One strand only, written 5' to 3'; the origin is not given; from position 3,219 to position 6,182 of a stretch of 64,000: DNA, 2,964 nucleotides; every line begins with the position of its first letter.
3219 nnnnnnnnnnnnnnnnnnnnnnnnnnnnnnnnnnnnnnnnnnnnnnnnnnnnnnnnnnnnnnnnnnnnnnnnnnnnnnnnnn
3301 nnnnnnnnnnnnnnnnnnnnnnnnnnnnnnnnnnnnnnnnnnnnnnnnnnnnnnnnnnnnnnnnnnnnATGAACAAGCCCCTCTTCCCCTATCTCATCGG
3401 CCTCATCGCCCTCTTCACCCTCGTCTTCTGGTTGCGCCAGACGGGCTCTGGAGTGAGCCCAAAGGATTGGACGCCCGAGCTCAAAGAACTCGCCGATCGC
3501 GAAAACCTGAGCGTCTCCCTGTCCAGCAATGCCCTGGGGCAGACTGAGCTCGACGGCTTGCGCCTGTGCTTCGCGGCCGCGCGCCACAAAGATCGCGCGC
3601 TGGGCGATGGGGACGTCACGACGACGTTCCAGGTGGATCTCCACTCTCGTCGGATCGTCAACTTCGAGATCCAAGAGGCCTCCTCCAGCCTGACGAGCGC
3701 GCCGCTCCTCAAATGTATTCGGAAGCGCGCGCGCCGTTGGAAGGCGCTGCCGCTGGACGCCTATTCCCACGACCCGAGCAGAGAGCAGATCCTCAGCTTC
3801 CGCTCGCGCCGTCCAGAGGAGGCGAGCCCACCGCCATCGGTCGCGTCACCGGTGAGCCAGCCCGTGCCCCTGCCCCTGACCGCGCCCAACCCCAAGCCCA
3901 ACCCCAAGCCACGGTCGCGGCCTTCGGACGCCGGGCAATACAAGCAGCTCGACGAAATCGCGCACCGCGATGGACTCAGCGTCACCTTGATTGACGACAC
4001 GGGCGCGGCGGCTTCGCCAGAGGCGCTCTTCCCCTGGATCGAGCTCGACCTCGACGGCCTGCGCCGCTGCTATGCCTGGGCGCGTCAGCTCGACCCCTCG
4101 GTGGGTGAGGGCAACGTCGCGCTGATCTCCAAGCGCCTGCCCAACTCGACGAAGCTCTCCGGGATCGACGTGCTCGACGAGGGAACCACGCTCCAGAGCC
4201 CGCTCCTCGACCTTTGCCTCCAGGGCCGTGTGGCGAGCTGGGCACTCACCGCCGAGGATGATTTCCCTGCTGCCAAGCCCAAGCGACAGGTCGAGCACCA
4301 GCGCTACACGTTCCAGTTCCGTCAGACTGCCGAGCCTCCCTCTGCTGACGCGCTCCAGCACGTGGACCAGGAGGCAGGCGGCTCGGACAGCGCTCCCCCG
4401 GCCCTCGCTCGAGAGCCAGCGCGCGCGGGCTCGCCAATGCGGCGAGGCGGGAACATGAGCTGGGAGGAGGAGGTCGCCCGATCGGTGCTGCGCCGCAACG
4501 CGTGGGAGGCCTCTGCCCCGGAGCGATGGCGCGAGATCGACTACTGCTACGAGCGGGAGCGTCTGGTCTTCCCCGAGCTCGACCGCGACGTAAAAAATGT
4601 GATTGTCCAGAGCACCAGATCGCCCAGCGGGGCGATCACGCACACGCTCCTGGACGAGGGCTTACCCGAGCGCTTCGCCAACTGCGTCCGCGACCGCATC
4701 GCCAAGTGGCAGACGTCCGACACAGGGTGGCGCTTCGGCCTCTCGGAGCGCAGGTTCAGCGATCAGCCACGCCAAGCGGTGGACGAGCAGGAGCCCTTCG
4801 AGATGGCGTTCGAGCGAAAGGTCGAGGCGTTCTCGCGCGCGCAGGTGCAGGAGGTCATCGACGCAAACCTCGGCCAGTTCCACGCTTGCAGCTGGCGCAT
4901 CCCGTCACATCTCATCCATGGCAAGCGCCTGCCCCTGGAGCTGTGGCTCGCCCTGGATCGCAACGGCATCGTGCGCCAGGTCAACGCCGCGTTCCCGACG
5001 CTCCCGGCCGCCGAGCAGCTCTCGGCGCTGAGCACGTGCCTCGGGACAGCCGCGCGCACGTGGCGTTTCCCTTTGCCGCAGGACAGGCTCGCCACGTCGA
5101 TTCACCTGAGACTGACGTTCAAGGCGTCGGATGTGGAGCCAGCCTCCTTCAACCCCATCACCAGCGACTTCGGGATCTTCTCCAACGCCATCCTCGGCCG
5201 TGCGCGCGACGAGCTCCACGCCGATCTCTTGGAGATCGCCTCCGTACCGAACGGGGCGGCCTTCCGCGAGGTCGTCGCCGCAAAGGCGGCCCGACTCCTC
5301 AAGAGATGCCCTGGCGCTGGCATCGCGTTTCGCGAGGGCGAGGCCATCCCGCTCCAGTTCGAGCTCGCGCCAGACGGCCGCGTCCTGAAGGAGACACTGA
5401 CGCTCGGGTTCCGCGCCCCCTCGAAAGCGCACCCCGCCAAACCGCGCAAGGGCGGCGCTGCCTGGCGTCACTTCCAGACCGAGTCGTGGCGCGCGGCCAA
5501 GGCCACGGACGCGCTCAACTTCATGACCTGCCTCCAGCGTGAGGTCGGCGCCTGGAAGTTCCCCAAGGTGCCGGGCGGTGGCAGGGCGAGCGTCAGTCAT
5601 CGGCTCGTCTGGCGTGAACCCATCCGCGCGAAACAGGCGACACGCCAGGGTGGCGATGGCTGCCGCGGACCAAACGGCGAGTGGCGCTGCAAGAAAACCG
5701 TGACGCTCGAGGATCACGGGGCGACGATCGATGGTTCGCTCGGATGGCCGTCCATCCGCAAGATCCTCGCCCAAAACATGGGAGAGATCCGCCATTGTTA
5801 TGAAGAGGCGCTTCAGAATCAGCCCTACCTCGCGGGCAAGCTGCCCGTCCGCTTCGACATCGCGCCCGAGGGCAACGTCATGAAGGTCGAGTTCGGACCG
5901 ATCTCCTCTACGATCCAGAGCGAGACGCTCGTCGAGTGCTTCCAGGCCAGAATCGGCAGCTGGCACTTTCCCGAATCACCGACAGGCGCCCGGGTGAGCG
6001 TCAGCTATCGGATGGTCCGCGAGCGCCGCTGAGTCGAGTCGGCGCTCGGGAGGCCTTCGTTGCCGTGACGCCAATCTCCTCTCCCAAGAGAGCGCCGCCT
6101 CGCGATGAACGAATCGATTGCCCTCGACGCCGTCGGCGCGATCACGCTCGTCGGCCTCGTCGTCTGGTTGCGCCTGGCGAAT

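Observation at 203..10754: Envelope locus built on an amplified two-cysteine TonB-C/TolA-C-like module (1+2+6 intact copies, 1 decayed) next to a CpoB-like lipoprotein and a class A PBP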

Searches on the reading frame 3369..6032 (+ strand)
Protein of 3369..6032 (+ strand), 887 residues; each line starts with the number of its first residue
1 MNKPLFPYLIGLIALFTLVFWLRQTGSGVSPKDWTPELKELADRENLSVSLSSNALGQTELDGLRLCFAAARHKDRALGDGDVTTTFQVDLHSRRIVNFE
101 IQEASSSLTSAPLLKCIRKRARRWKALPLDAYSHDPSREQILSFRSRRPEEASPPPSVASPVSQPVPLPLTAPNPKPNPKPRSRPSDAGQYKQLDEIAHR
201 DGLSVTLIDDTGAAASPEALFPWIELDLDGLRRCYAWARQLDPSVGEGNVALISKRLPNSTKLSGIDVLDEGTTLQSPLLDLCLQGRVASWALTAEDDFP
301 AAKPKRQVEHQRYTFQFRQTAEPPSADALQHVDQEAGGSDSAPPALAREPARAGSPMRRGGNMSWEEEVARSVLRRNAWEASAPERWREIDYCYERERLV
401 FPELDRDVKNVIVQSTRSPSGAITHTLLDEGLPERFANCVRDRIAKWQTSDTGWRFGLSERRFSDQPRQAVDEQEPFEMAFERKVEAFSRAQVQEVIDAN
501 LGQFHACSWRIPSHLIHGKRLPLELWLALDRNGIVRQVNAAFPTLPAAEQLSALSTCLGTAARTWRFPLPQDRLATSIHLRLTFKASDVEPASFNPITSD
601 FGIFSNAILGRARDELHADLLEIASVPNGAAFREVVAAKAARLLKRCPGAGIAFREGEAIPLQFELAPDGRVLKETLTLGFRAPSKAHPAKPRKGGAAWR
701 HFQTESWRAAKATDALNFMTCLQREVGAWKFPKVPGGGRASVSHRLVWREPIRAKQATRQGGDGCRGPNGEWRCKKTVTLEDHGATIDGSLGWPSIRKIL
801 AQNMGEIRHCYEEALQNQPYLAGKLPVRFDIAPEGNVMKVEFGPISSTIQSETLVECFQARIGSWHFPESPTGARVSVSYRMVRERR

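Call 3: search_protein_families(library=pfam, proteins=[window:3369-6032:+], max_evalue=0.1)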
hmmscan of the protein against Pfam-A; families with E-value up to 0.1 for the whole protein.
window:3369-6032:+ (887 aa): 0 families

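Call 4: search_protein_families(library=ncbifam, proteins=[window:3369-6032:+], max_evalue=0.1)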
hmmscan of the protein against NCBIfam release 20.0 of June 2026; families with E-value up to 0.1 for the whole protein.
window:3369-6032:+ (887 aa): 6 families
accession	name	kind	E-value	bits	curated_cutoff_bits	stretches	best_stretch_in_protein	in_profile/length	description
NF033768.1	myxo_SS_tail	domain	3.8e-42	142.3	40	3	795-881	5-88/92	AgmX/PglI C-terminal domain-containing protein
NF033760.1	gliding_GltG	equivalog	2e-27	96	650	1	777-883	540-644/650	adventurous gliding motility protein GltG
NF033769.1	after_VWA_1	domain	1.9e-05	24.8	45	0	820-873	29-81/90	after-VIT domain-containing protein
NF033761.1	gliding_GltJ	equivalog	0.00025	20.3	450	1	787-870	577-658/671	adventurous gliding motility protein GltJ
NF008084.0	PRK10819.1-5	equivalog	0.0044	16.9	315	1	151-197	80-126/249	TonB system transport protein TonB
TIGR03354.1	VI_FHA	hypoth_equivalog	0.023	14.5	120.25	1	123-221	175-261/420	type VI secretion system-associated FHA domain protein TagH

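Call 11: find_homologous_proteins(query=window:3369-6032:+, max_evalue=0.001)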
Query window:3369-6032:+ (887 aa): 1 proteins with E <= 0.001 among 8000 candidates.
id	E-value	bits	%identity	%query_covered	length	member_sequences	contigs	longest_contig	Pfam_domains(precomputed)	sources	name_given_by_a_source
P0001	0.0e+0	1211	100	59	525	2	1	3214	-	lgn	-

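Call 26: search_protein_representatives(protein=window:3369-6032:+)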
Query: 887 residues. Proteins with E-value up to 0.001 (for the whole library): 6255; up to 1e-10: 167; up to 1e-30: 4. The best 150 are listed.
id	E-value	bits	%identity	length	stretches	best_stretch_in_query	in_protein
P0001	0.0e+00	1211.4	100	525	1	363-887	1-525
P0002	4.8e-35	137.4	34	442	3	787-882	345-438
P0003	1.9e-33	132.1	38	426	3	788-878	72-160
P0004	3.9e-31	124.4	33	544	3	787-883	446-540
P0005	3.9e-29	117.8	33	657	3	477-747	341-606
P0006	7.5e-27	110.2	35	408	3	794-881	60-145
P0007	2.8e-26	108.3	37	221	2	787-882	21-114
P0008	8.1e-25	103.5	37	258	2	782-880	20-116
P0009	9.4e-25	103.3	36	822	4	641-771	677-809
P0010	3.2e-23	98.2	36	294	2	795-883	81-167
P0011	1.6e-21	92.6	34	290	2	791-885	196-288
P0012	5.0e-21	91.0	33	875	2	721-882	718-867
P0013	5.5e-21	90.9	36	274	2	785-883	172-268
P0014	9.6e-21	90.0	31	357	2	713-883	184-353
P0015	3.8e-20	88.1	30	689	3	477-737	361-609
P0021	1.1e-18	83.3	29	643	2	416-754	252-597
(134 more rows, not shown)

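Call 29: find_encoding_contigs(protein=P0005, flank=10000, max_places=3)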
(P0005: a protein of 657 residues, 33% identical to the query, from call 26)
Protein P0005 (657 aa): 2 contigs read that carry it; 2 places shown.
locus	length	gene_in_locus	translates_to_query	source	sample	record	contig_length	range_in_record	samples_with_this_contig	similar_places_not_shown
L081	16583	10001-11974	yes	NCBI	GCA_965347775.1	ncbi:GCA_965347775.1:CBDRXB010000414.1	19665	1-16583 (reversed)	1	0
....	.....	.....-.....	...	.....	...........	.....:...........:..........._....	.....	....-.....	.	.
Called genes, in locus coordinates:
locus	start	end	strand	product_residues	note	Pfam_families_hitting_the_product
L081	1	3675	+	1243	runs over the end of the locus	PF13428:TPR_14 (faint), PF13174:TPR_6 (faint)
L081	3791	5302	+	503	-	PF13176:TPR_7 (faint), PF13424:TPR_12 (faint), PF00515:TPR_1, PF07719:TPR_2 (weak), PF13181:TPR_8 (weak), PF14559:TPR_19 (weak), PF13432:TPR_16 (weak), PF14559:TPR_19, +8 more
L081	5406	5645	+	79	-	-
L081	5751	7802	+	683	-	PF16697:Yop-YscD_cpl, PF00498:FHA, PF03544:TonB_C (weak)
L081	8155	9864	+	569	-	PF13231:PMT_2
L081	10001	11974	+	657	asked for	PF03544:TonB_C (faint)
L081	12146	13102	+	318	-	-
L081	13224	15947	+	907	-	PF00912:Transgly, PF17092:PCB_OB (weak), PF00905:Transpeptidase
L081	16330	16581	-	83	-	?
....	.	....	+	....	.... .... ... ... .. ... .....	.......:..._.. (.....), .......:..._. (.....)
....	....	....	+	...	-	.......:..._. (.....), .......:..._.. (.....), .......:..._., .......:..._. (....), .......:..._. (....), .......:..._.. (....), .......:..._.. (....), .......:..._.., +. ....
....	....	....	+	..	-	-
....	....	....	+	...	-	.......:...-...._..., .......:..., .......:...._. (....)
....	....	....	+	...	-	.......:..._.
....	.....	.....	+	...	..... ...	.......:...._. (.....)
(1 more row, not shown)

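Call 30: find_encoding_contigs(protein=P0021, flank=10000, max_places=3)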
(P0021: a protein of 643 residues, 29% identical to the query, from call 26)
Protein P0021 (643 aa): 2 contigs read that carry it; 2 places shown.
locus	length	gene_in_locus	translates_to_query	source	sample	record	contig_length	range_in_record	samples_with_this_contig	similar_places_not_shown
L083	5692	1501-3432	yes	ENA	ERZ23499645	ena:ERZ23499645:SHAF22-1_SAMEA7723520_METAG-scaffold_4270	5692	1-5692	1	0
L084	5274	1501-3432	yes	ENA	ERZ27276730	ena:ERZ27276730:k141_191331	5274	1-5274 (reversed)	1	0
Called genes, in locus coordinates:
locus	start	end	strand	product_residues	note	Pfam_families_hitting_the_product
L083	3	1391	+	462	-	?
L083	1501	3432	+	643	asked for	-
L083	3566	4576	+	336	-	-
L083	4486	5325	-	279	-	-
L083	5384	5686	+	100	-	PF00912:Transgly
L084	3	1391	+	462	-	?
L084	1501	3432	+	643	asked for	-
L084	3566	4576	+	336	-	-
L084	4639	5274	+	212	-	?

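Call 31: find_encoding_contigs(protein=P0001, flank=10000, max_places=5)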
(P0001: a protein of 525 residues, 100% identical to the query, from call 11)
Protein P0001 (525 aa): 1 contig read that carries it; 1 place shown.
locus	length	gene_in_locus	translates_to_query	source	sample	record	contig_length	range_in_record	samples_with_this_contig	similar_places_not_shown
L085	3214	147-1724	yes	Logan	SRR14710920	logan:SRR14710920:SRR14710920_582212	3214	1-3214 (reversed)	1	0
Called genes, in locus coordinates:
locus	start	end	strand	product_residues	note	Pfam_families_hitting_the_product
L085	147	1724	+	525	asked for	-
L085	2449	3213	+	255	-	?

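Call 47: predict_structure(alignment_id=A1)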
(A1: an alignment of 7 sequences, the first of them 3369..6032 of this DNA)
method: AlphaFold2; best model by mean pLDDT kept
length: 887 residues; sequences in the alignment: 7
mean_pLDDT: 57.8   pTM: 0.28
mean pLDDT of the five models: 57.8, 55.9, 54.1, 51.6, 51.4
residues with pLDDT >= 90: 8; 70-90: 310; 50-70: 219; < 50: 350
segments of 3 or more residues with pLDDT < 50: 24-32, 129-227, 249-276, 286-308, 324-366, 450-485, 593-614, 627-631, 681-703, 750-792, 845-850, 884-887
pLDDT, mean of each block of 10 residues (from residue 1): 64 80 44 69 87 70 89 88 82 75 85 88 65 34 27 33 33 33 31 34 31 30 41 66 59 45 40 48 52 29 39 81 45 31 33 33 46 54 68 77 57 59 63 79 71 35 29 29 55 85 75 60 81 82 59 77 85 77 63 40 40 61 58 61 67 66 77 78 34 33 62 80 86 64 64 34 36 34 43 61 78 74 67 73 53 73 73 56 42
secondary structure, 60 per line:
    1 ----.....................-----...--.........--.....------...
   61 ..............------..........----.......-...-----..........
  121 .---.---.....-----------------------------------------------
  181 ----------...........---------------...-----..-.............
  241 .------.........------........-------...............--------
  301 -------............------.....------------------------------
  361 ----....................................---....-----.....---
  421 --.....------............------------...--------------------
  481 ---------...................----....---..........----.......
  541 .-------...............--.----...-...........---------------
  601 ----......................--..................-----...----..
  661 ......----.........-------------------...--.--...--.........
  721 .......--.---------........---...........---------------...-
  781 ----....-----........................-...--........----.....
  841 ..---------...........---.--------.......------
elements in order (helices of 4 or more, strands of 3 or more residues): H5-25 H36-44 E47-51 H58-74 E81-90 E95-101 H111-121 H129-133 H191-201 H228-241 H248-256 H265-270 H278-292 E308-319 H326-330 H365-400 H404-407 E413-417 E423-427 H434-445 E458-460 H490-508 H513-516 E520-529 E534-541 H549-563 E575-585 H605-615 E616-626 H629-646 E652-654 E659-666 E671-679 E707-709 H712-727 E740-747 H751-761 E777-779 E785-788 H794-817 E824-831 E836-842 H852-862 E875-881

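Call 49: fold_search(model_id=the predicted structure, library=pdb)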
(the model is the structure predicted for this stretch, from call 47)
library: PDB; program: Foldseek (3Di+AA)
matches with E <= 10: 246; with E <= 0.001: 0
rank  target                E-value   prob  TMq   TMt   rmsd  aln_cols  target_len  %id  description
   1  2x9a_B                6.9e-02  0.66  0.07  0.38   6.1       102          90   17  crystal structure of g3p from phage IF1 in complex with its coreceptor, the C-terminal domain of TolA (released 2010-12-01)
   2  7zc8_B                1.0e-01  0.87  0.07  0.45   4.0        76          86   22  Crystal structure of the C-terminal domain of FusB, a TonB homologue (released 2022-08-17)
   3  7zc8_A                1.1e-01  0.75  0.06  0.39   4.6        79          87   22  Crystal structure of the C-terminal domain of FusB, a TonB homologue (released 2022-08-17)
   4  6sly_MODEL_1_A        1.6e-01  0.77  0.08  0.43   7.3       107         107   14  NMR solution structure of Helicobacter pylori TonB-CTD (residues 179-285) (released 2020-03-25)
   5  2gsk_B                1.8e-01  0.72  0.05  0.39   3.9        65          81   18  Structure of the BtuB:TonB Complex (released 2006-06-13)
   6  4qe0_B                2.1e-01  0.57  0.08  0.32   5.6       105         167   20  Crystal structure of a DUF5043 family protein (BACUNI_01052) from Bacteroides uniformis ATCC 8492 at 1.85 A resolution (released 2014-07-09)
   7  9hi3                  2.2e-01  0.80  0.06  0.24   3.8        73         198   20  C-terminal domain of pectobacterial FusB in complex with spinach ferredoxin 1 (released 2025-04-23)
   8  3qdr_A                2.6e-01  0.44  0.07  0.35   5.9        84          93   15  Structural characterization of the interaction of colicin A, colicin N, and TolB with the TolAIII translocon (released 2012-01-25)
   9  2m2k_MODEL_1_A        2.8e-01  0.66  0.09  0.41   7.9       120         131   19  The structure of HasB CTD (released 2013-04-10)
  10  1u07_A                2.8e-01  0.63  0.06  0.39   4.3        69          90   19  Crystal Structure of the 92-residue C-term. part of TonB with significant structural changes compared to shorter fragm (released 2004-11-30)
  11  6fip_MODEL_1_A        3.4e-01  0.38  0.07  0.41  10.8       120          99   11  Solution NMR structure of Pseudomonas aeruginosa TonB CTD (released 2018-08-29)
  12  2grx_C                4.5e-01  0.51  0.06  0.45   4.2        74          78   20  Crystal structure of TonB in complex with FhuA, E. coli outer membrane receptor for ferrichrome (released 2006-06-13)
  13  1u07_B                4.7e-01  0.38  0.06  0.38   4.1        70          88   17  Crystal Structure of the 92-residue C-term. part of TonB with significant structural changes compared to shorter fragm (released 2004-11-30)
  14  9xcf_H                4.7e-01  0.03  0.04  0.10  25.3       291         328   10  Cryo-EM structure of csy3 with crRNA (released 2026-01-14)
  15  1tol                  5.5e-01  0.25  0.08  0.32  11.1       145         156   14  FUSION OF N-TERMINAL DOMAIN OF THE MINOR COAT PROTEIN FROM GENE III IN PHAGE M13, AND C-TERMINAL DOMAIN OF E. COLI PROTE (released 1999-05-20)
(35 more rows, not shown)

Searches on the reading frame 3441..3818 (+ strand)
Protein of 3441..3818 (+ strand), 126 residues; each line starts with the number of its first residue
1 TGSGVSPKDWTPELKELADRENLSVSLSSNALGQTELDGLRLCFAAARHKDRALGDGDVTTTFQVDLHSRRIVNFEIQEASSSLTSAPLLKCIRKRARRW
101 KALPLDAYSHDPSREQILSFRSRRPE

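Call 9: search_protein_families(library=ncbifam, proteins=[window:3441-3818:+], max_evalue=10)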
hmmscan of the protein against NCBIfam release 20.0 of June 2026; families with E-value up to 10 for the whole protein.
seq(126 aa): 2 families
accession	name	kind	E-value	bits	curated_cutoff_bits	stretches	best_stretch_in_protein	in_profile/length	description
NF033768.1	myxo_SS_tail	domain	0.00048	20.2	40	1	36-101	13-74/92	AgmX/PglI C-terminal domain-containing protein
NF033769.1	after_VWA_1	domain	0.042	14.1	45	1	61-102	34-75/90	after-VIT domain-containing protein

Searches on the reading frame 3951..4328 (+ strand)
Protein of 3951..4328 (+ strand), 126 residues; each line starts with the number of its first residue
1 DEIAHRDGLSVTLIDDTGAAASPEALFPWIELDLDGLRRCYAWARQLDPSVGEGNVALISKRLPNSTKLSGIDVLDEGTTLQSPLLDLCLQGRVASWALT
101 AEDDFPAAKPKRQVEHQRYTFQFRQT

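Call 9: search_protein_families(library=ncbifam, proteins=[window:3951-4328:+], max_evalue=10)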
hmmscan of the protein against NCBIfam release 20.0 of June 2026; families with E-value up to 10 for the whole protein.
seq(126 aa): 1 family
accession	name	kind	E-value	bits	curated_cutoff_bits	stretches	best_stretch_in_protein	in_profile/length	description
NF002739.0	PRK02714.1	equivalog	0.16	11.4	259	1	3-65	25-86/320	o-succinylbenzoate synthase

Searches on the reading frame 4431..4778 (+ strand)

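Call 9: search_protein_families(library=ncbifam, proteins=[window:4431-4778:+], max_evalue=10)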
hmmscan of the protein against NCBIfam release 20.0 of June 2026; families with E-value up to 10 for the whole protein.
seq(116 aa): 2 families
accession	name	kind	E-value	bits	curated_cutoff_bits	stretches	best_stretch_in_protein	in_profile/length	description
NF033768.1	myxo_SS_tail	domain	0.0052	16.9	40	1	33-94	14-74/92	AgmX/PglI C-terminal domain-containing protein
NF033760.1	gliding_GltG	equivalog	0.087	11.3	650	1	34-94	568-627/650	adventurous gliding motility protein GltG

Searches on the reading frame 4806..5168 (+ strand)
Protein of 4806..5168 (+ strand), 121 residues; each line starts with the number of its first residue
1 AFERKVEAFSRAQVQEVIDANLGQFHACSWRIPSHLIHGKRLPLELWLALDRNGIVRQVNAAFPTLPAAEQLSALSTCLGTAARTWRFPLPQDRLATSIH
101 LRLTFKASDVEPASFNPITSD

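Call 9: search_protein_families(library=ncbifam, proteins=[window:4806-5168:+], max_evalue=10)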
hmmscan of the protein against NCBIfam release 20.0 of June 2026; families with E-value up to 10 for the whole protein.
seq(121 aa): 2 families
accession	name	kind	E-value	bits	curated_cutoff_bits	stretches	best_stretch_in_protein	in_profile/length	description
NF033768.1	myxo_SS_tail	domain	5.6e-05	23.2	40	1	10-105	2-91/92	AgmX/PglI C-terminal domain-containing protein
TIGR03334.1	IOR_beta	equivalog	0.07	13.1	205.8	1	52-115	121-184/189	indolepyruvate ferredoxin oxidoreductase subunit beta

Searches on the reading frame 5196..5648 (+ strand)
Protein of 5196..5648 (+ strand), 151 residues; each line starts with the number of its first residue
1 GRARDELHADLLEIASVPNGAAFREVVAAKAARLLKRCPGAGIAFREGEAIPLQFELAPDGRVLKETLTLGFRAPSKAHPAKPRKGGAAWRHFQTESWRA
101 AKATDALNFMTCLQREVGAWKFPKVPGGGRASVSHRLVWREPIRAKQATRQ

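Call 9: search_protein_families(library=ncbifam, proteins=[window:5196-5648:+], max_evalue=10)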
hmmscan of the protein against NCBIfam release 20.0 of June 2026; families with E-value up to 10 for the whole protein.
seq(151 aa): 2 families
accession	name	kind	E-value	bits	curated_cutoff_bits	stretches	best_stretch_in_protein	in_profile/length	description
NF033768.1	myxo_SS_tail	domain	0.0025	17.9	40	1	108-137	61-89/92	AgmX/PglI C-terminal domain-containing protein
NF033760.1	gliding_GltG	equivalog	0.012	14.1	650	1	104-141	610-647/650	adventurous gliding motility protein GltG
